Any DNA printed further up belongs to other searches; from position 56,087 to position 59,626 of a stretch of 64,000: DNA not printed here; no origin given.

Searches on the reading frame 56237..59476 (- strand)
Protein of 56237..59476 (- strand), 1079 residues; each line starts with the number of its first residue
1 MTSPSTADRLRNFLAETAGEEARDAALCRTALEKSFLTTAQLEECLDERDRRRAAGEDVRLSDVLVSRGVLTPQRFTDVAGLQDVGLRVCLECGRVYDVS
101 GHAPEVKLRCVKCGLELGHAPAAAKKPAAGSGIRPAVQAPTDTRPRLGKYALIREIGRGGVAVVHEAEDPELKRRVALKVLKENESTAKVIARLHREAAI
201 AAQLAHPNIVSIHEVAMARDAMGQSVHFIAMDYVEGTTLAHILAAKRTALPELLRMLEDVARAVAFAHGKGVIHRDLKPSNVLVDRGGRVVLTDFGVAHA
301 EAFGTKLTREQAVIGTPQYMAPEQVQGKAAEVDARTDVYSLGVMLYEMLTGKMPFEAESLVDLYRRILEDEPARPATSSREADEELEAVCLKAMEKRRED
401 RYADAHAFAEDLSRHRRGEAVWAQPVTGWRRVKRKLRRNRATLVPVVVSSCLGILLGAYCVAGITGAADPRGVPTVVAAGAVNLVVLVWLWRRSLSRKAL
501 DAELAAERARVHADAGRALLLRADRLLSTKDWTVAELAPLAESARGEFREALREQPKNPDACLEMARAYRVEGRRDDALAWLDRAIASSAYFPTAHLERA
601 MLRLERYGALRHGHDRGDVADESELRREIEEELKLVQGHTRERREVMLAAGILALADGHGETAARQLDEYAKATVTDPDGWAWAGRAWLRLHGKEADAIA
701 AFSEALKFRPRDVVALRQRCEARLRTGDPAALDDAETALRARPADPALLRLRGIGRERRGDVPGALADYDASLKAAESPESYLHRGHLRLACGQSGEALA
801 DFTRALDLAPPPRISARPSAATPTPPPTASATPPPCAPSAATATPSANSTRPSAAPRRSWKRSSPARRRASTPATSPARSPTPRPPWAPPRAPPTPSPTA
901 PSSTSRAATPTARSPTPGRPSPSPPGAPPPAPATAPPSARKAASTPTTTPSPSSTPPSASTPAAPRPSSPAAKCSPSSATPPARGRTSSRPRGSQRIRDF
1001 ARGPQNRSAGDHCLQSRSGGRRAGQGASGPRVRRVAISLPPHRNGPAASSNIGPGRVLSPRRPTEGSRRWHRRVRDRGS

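Call 87: search_protein_families(library=pfam, proteins=[window:56237-59476:-], max_evalue=0.00001)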
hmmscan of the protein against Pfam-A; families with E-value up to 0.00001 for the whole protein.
window:56237-59476:- (1079 aa): 9 families
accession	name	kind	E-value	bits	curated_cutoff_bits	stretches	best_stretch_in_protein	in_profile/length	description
PF00069.31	Pkinase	-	1.2e-47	163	31.7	1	150-398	1-248/263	Protein kinase domain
PF07714.23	PK_Tyr_Ser-Thr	-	8.7e-36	124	23.1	1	152-401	3-248/258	Protein tyrosine and serine/threonine kinase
PF07719.23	TPR_2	-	6.2e-10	38.9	27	0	779-810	1-32/34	Tetratricopeptide repeat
PF00515.34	TPR_1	-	4.8e-08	32.9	27.8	0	780-810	2-32/34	Tetratricopeptide repeat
PF14559.12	TPR_19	-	8.1e-07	29.7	25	1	542-587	8-53/68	Tetratricopeptide repeat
PF23914.1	TPR_CcmH_CycH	-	2e-06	28.1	42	0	676-773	48-148/158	Cytochrome c-type biogenesis protein H TPR domain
PF13414.12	TPR_11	-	2.4e-06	27.6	26.8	0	567-600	2-35/42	TPR repeat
PF13432.12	TPR_16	-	6.3e-06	27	32.7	0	542-589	14-61/65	Tetratricopeptide repeat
PF25062.1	ARM_TT21_N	-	1e-05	25.9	40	0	609-707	66-164/222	Tetratricopeptide repeat protein 21 N-terminal ARM repeat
